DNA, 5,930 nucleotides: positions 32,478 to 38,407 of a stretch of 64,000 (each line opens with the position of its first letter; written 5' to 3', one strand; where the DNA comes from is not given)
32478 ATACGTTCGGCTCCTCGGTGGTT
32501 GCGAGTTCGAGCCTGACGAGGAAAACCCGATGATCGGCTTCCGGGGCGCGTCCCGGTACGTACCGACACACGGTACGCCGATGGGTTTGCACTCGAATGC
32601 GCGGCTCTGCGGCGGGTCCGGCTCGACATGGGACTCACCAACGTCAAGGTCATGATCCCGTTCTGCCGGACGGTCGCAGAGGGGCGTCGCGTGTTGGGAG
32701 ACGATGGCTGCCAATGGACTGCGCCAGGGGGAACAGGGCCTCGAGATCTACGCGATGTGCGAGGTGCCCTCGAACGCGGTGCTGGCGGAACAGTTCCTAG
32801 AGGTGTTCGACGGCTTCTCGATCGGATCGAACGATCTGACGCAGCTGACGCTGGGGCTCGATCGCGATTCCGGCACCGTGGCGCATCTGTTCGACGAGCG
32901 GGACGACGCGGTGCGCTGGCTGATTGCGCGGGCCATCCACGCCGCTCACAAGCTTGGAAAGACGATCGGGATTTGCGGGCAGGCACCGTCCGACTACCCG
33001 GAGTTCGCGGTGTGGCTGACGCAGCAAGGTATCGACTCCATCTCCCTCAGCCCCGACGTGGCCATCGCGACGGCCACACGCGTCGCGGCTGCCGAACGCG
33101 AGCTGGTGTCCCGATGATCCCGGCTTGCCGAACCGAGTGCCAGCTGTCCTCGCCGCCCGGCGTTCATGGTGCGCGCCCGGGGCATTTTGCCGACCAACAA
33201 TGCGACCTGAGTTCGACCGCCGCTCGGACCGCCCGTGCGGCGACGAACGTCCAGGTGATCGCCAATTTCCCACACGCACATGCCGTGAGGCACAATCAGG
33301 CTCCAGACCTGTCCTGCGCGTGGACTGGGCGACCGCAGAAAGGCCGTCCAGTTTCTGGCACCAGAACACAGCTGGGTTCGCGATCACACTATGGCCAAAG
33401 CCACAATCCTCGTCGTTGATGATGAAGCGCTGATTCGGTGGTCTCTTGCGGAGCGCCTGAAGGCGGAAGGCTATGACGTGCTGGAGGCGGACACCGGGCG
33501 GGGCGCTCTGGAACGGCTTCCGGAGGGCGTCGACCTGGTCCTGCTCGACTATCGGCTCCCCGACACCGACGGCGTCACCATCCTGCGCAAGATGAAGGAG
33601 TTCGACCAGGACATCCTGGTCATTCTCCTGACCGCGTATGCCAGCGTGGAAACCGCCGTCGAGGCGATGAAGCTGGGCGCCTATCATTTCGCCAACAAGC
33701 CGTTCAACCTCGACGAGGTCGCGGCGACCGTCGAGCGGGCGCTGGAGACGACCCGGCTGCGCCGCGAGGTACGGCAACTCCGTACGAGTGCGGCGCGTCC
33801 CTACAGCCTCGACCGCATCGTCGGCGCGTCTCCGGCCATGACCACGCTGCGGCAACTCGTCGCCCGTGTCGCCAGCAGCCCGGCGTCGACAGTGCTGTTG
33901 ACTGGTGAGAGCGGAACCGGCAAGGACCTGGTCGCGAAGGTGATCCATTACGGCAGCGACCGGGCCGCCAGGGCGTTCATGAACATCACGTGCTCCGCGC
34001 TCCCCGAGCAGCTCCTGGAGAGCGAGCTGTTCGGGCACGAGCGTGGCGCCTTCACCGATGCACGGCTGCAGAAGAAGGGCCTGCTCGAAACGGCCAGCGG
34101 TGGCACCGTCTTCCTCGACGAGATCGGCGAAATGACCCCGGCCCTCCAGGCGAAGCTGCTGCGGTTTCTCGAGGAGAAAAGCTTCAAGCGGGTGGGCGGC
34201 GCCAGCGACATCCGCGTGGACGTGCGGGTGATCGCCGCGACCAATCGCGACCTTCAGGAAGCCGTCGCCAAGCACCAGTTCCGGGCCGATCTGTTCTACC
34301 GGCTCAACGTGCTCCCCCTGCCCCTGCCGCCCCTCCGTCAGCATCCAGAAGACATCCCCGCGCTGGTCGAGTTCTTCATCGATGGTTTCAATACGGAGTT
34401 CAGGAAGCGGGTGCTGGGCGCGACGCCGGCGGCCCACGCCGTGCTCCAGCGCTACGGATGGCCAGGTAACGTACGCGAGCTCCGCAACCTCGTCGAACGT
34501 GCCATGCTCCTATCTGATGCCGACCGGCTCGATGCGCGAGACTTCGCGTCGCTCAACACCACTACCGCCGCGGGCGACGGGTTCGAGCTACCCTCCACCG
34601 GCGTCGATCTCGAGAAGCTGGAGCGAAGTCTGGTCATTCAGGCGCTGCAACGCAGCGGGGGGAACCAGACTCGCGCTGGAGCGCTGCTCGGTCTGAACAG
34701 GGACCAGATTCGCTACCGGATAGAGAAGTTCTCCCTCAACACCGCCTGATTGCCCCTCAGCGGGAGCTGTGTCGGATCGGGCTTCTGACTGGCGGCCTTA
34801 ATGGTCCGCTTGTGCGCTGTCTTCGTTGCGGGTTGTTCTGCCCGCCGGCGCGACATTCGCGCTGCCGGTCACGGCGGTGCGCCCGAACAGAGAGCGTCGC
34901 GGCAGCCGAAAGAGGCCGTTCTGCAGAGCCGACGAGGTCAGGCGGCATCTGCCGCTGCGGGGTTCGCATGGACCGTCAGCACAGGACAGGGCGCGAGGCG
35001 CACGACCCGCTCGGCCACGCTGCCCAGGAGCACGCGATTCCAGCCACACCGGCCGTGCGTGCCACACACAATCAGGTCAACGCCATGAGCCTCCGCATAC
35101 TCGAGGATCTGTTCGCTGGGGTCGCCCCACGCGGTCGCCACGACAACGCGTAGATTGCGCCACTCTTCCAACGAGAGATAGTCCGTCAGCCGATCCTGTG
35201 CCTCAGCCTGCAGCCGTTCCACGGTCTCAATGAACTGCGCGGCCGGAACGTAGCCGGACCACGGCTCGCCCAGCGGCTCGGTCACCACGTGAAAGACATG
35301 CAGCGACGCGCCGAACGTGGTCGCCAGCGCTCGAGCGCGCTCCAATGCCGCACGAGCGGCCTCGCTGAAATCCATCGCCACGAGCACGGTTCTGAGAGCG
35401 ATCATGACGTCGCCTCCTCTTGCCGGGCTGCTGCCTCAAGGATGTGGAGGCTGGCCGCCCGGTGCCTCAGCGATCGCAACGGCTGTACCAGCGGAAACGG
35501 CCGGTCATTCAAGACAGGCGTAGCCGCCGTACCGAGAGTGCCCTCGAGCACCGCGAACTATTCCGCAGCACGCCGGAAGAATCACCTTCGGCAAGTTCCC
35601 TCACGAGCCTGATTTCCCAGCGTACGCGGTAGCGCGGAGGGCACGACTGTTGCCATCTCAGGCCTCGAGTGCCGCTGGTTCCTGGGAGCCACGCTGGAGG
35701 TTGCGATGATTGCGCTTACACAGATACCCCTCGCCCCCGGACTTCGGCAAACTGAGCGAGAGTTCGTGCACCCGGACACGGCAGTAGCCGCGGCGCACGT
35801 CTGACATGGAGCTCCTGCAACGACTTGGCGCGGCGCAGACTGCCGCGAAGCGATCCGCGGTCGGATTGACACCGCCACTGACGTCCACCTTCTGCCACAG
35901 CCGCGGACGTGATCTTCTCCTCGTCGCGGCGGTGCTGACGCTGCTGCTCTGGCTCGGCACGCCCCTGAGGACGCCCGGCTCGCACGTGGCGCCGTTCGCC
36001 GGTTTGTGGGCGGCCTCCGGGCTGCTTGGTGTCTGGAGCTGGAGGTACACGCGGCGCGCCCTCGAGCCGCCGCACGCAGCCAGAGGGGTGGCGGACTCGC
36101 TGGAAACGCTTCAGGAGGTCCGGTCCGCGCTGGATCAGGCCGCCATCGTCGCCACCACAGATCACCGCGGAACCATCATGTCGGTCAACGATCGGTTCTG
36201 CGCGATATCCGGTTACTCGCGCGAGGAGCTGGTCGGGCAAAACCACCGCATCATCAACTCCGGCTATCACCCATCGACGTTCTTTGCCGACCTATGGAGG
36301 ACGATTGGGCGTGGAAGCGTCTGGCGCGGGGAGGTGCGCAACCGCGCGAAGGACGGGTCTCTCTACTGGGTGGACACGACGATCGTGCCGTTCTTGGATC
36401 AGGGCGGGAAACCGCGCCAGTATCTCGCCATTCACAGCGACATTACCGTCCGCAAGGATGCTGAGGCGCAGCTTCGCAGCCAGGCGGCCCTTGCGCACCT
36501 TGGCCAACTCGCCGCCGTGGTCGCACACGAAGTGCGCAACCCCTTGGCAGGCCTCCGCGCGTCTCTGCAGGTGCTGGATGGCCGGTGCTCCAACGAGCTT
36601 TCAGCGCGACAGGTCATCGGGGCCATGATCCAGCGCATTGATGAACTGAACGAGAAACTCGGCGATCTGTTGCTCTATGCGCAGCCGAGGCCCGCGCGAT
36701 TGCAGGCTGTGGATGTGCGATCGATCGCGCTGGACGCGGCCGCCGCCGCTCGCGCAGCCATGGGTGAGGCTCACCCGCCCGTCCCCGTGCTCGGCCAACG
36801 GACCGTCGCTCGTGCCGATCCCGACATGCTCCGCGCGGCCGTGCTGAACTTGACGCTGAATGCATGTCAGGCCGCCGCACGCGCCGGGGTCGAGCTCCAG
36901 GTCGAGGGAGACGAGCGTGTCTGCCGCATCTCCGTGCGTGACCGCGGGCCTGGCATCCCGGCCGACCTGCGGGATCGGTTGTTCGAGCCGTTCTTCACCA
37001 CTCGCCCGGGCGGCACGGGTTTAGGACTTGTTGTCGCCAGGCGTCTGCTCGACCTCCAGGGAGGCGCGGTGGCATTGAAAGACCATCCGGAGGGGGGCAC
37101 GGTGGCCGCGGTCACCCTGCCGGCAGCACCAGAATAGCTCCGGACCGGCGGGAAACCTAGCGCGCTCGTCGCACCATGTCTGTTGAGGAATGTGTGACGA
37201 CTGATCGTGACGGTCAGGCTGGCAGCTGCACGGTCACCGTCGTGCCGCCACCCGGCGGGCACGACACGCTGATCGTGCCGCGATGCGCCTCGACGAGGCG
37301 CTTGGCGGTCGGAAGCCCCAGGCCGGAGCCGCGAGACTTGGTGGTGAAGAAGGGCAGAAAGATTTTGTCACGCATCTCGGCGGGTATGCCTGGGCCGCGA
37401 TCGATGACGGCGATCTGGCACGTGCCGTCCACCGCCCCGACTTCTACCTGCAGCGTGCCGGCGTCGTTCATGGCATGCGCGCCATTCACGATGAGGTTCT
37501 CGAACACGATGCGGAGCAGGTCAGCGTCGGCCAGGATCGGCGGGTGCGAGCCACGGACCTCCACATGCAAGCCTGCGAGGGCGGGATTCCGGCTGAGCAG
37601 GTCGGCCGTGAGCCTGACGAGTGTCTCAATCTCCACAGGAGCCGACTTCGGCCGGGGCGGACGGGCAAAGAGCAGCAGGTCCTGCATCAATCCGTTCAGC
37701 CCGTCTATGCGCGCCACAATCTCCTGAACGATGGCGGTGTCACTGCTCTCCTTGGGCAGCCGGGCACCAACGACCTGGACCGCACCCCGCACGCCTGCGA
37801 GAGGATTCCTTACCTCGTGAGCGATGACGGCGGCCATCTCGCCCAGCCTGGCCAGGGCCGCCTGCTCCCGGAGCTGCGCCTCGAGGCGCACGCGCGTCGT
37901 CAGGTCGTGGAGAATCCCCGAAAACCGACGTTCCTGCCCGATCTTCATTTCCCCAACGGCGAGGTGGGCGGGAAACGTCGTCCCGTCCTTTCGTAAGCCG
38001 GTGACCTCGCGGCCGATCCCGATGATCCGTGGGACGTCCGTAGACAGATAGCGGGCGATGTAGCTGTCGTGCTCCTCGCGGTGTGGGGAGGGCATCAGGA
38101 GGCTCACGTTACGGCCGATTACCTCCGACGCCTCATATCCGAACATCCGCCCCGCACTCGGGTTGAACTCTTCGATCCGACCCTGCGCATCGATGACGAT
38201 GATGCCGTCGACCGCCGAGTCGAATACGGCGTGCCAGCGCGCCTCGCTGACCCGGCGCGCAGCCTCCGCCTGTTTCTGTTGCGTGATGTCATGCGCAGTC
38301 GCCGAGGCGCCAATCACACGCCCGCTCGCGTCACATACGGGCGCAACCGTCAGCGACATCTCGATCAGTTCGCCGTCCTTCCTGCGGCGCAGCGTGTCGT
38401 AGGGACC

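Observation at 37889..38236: FixL-type heme-PAS (O2 sensor) in the soluble double-PAS kinase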

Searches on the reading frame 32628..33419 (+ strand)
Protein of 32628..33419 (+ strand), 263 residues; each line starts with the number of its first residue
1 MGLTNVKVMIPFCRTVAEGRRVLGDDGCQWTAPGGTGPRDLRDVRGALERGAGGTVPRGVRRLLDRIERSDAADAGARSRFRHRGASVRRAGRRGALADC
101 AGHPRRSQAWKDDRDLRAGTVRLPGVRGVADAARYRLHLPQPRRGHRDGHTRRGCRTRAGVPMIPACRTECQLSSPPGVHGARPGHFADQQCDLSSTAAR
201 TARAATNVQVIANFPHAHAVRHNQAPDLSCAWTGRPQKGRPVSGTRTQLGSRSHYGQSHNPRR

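Call 6: search_protein_families(library=pfam, proteins=[window:32628-33419:+], max_evalue=0.01)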
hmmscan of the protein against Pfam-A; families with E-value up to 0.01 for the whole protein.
window:32628-33419:+ (263 aa): 0 families

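Call 8: search_protein_families(library=ncbifam, proteins=[window:32628-33419:+], max_evalue=0.01)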
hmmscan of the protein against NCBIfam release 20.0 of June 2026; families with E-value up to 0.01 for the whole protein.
window:32628-33419:+ (263 aa): 2 families
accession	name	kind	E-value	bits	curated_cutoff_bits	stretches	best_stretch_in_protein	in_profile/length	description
TIGR01418.1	PEP_synth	equivalog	0.00023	19.6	739.75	1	1-23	628-650/784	pyruvate, water dikinase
NF005057.0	PRK06464.1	equivalog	0.00057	18.1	598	1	1-23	634-656/798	phosphoenolpyruvate synthase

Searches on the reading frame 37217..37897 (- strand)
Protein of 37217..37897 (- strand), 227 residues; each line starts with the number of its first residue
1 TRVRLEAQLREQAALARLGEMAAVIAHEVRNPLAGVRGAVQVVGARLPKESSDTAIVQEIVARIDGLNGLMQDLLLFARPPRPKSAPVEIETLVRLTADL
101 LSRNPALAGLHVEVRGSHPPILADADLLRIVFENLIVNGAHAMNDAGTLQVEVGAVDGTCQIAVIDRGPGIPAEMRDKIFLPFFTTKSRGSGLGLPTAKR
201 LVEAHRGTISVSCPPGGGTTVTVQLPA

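Call 42: search_solved_structures(query=window:37217-37897:-, max_evalue=1e-8, show_alignments=0)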
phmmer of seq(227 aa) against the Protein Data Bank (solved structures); distinct sequences matched with E-value up to 1e-8: 37.
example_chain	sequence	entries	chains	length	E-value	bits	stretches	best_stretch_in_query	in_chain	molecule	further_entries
9jfj_A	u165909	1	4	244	2e-35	125.4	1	4-226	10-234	Sensor histidine kinase ZraS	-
3d36_A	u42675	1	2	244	1.1e-24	90.2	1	18-226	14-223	Sporulation kinase B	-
9p6i_A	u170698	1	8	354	3.5e-24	88.6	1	5-226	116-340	histidine kinase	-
3a0r_A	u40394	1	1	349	1.5e-19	73.5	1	6-208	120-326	Sensor protein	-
8vc9_A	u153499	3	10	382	1.3e-16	63.9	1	2-226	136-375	Leptospira virulence regulator B (LvrB) | histidine kinase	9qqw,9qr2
6qrj_A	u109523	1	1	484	2.5e-16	63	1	20-220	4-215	Hybrid kinase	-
4gcz_A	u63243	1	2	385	3.9e-15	59.1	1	5-227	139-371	Blue-light photoreceptor, Sensor protein fixL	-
8a3u_A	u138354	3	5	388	3.9e-15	59.1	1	5-227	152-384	Putative Sensory box protein,Sensor protein FixL | Putative Sensory box protein,Putative Sensory box protein,Sensor protein FixL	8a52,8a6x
8a7f_A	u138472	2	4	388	3.9e-15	59.1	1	5-227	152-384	Putative Sensory box protein,Sensor protein FixL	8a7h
8sgk_A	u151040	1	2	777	2.1e-14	56.7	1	60-226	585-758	Bacteriophytochrome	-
8avv_A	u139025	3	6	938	2.8e-14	56.3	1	61-226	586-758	Bacteriophytochrome,Response regulator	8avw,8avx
4jas_A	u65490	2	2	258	1.2e-13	54.3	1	19-226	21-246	Histidine kinase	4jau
3a0t_A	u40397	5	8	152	2.6e-13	53.1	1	122-209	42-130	Sensor protein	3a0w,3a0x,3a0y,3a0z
4biu_A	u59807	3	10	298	4.4e-13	52.4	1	21-226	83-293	SENSOR PROTEIN CPXA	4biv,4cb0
4biw_A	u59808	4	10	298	4.5e-13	52.3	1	21-226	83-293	SENSOR PROTEIN CPXA | Sensor histidine kinase CpxA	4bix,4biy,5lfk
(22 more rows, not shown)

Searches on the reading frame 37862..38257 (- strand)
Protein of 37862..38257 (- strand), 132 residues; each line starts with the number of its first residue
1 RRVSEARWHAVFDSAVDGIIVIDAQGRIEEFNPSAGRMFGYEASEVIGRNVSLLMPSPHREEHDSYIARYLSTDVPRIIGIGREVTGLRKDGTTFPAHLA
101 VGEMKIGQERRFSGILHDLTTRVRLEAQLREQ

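Call 10: search_solved_structures(query=window:37862-38257:-, max_evalue=0.001, show_alignments=5)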
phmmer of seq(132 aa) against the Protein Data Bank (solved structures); distinct sequences matched with E-value up to 0.001: 23.
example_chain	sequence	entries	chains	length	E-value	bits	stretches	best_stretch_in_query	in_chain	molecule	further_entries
8js5_A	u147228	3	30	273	4.6e-37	130.3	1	3-131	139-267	Sensor protein FixL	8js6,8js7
1dp6_A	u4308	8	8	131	6.2e-37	129.8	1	7-131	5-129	FIXL PROTEIN | SENSOR PROTEIN FIXL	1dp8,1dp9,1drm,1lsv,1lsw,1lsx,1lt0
1xj4_A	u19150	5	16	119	3.1e-36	127.6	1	17-131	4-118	Sensor protein fixL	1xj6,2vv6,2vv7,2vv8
1y28_A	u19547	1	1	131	4.4e-36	127.1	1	7-131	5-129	Sensor protein fixL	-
2cmn_A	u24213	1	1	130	5.2e-36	126.9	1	8-131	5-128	SENSOR PROTEIN FIXL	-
1xj2_A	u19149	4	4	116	5.8e-36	126.7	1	17-131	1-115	Sensor protein fixL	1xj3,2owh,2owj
1d06_A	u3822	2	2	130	4.4e-34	120.6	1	3-120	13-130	nitrogen fixation regulatory protein fixL | FIXL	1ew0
9cdr_A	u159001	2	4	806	6.5e-14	55.5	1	14-128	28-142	Oxygen sensor protein DosP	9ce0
9cmf_A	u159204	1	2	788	7.5e-14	55.3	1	16-128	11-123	Oxygen sensor protein DosP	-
9bgv_A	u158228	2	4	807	4.6e-13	52.7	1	14-128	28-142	Oxygen sensor protein DosP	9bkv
9clo_A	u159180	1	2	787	5.3e-13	52.5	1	16-128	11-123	Oxygen sensor protein DosP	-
1v9y_A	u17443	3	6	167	2.2e-11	47.3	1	13-129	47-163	Heme pas sensor protein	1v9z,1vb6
1s66_L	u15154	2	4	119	4e-11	46.4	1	13-104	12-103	Hypothetical protein yddU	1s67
10jx_A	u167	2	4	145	2.8e-09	40.5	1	8-100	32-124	Multi-sensor signal transduction histidine kinase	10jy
3bwl_A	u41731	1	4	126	2.5e-05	27.7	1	5-120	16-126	Sensor protein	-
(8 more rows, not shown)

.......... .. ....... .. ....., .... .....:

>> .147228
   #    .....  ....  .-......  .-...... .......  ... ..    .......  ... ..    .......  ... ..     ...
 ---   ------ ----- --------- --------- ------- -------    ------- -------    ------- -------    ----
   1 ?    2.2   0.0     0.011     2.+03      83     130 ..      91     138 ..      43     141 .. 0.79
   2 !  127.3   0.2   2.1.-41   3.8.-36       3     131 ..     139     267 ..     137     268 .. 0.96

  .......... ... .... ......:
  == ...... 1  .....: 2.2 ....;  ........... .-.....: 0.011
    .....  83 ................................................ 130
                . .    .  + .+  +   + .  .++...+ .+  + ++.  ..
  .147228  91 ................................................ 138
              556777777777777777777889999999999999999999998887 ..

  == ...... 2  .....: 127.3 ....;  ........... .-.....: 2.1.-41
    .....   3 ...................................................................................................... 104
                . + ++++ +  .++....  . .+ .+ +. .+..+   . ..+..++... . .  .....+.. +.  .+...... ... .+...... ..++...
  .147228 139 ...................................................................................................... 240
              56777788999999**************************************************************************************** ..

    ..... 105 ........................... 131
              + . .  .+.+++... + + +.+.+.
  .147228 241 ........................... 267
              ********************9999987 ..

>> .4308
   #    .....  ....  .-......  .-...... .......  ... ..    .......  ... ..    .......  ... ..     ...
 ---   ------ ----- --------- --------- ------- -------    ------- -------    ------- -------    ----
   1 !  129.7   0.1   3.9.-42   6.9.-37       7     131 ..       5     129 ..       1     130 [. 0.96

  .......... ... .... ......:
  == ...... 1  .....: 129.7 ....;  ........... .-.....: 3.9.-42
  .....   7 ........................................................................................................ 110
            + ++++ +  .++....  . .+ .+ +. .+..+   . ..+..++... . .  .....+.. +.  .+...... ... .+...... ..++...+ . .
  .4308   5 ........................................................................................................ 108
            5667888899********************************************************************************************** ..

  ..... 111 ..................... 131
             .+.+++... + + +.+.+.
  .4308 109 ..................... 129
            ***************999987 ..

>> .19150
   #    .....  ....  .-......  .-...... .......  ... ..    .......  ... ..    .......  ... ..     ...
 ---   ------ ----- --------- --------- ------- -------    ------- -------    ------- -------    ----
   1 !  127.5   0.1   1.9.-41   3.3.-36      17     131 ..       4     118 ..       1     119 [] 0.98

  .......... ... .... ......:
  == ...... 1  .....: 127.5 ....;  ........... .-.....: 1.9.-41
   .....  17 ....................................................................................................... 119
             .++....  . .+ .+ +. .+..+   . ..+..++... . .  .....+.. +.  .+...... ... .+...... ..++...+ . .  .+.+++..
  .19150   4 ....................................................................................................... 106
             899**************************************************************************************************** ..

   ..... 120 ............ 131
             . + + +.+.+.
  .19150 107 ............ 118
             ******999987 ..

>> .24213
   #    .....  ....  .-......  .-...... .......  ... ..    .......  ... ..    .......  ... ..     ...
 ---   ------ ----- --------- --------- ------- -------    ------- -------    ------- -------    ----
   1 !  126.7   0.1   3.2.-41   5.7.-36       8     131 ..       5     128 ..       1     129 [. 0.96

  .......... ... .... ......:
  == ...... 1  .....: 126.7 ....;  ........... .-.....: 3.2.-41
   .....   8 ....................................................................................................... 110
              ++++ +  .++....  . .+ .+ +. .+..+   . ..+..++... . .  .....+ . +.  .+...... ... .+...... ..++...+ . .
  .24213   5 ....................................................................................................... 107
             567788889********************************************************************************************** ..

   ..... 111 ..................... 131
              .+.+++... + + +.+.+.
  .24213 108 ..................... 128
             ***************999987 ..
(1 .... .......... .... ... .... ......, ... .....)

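Call 36: predict_structure(alignment_id=A1)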
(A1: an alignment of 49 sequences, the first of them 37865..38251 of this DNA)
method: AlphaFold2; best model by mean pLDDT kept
length: 129 residues; sequences in the alignment: 49
mean_pLDDT: 86.1   pTM: 0.78
mean pLDDT of the five models: 86.1, 85.8, 84.1, 83.7, 82.8
residues with pLDDT >= 90: 46; 70-90: 75; 50-70: 8; < 50: 0
segments of 3 or more residues with pLDDT < 50: none
pLDDT, mean of each block of 10 residues (from residue 1): 80 88 92 95 95 88 84 66 91 89 79 87 84
secondary structure, 60 per line:
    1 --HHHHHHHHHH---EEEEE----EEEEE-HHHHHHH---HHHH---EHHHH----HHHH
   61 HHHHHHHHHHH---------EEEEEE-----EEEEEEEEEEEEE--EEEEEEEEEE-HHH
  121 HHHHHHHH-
elements in order: H3-12 E16-20 E25-29 H31-37 H41-44 H49-52 H57-71 E81-86 E92-104 E107-116 H118-128

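Call 39: fold_search(model_id=the predicted structure, library=pdb)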
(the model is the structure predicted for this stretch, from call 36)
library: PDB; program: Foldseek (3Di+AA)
matches with E <= 10: 1313; with E <= 0.001: 612
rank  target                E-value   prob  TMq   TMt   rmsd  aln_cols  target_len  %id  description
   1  8js5_A                6.2e-15  1.00  0.87  0.47   2.1       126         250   49  Dimeric PAS domains of oxygen sensor FixL with ferric unliganded heme (released 2024-06-26)
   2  8js5_B                6.2e-15  1.00  0.88  0.46   2.1       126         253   49  Dimeric PAS domains of oxygen sensor FixL with ferric unliganded heme (released 2024-06-26)
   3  8js5_C                7.4e-15  1.00  0.87  0.46   2.1       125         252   50  Dimeric PAS domains of oxygen sensor FixL with ferric unliganded heme (released 2024-06-26)
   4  8js5_G                8.3e-15  1.00  0.87  0.47   2.1       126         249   49  Dimeric PAS domains of oxygen sensor FixL with ferric unliganded heme (released 2024-06-26)
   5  8js5_F                8.8e-15  1.00  0.88  0.47   2.1       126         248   49  Dimeric PAS domains of oxygen sensor FixL with ferric unliganded heme (released 2024-06-26)
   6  1lt0                  9.9e-15  1.00  0.81  0.89   1.8       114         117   54  Crystal structure of the CN-bound BjFixL heme domain (released 2002-11-20)
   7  8js6_C                1.9e-14  1.00  0.87  0.46   2.2       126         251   49  Dimeric PAS domains of oxygen sensor FixL in complex with cyanide-bound ferric heme (released 2024-06-26)
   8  1dp8                  2.1e-14  1.00  0.80  0.87   1.9       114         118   54  CRYSTAL STRUCTURE OF THE NITRIC OXIDE BOUND FIXL HEME DOMAIN (released 2000-12-24)
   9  1dp6                  2.2e-14  1.00  0.82  0.90   1.7       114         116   54  OXYGEN-BINDING COMPLEX OF FIXL HEME DOMAIN (released 2000-12-23)
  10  1drm                  2.2e-14  1.00  0.80  0.87   1.9       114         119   54  CRYSTAL STRUCTURE OF THE LIGAND FREE BJFIXL HEME DOMAIN (released 2000-01-24)
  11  2cmn                  2.8e-14  1.00  0.81  0.89   1.9       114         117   53  A Proximal Arginine Residue in the Switching Mechanism of the FixL Oxygen Sensor (released 2007-05-15)
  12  8js6_E                3.0e-14  1.00  0.89  0.47   1.8       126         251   49  Dimeric PAS domains of oxygen sensor FixL in complex with cyanide-bound ferric heme (released 2024-06-26)
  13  1y28                  3.5e-14  1.00  0.80  0.87   2.0       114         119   53  Crystal structure of the R220A metBJFIXL HEME domain (released 2004-12-07)
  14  1lsv                  6.7e-14  1.00  0.80  0.88   1.9       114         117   54  Crystal structure of the CO-bound BjFixL heme domain (released 2002-11-20)
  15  1d06                  1.0e-13  1.00  0.79  0.78   1.8       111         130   52  STRUCTURAL BASIS OF DIMERIZATION AND SENSORY MECHANISMS OF OXYGEN-SENSING DOMAIN OF RHIZOBIUM MELILOTI FIXL DETERMINED A (released 2000-03-15)
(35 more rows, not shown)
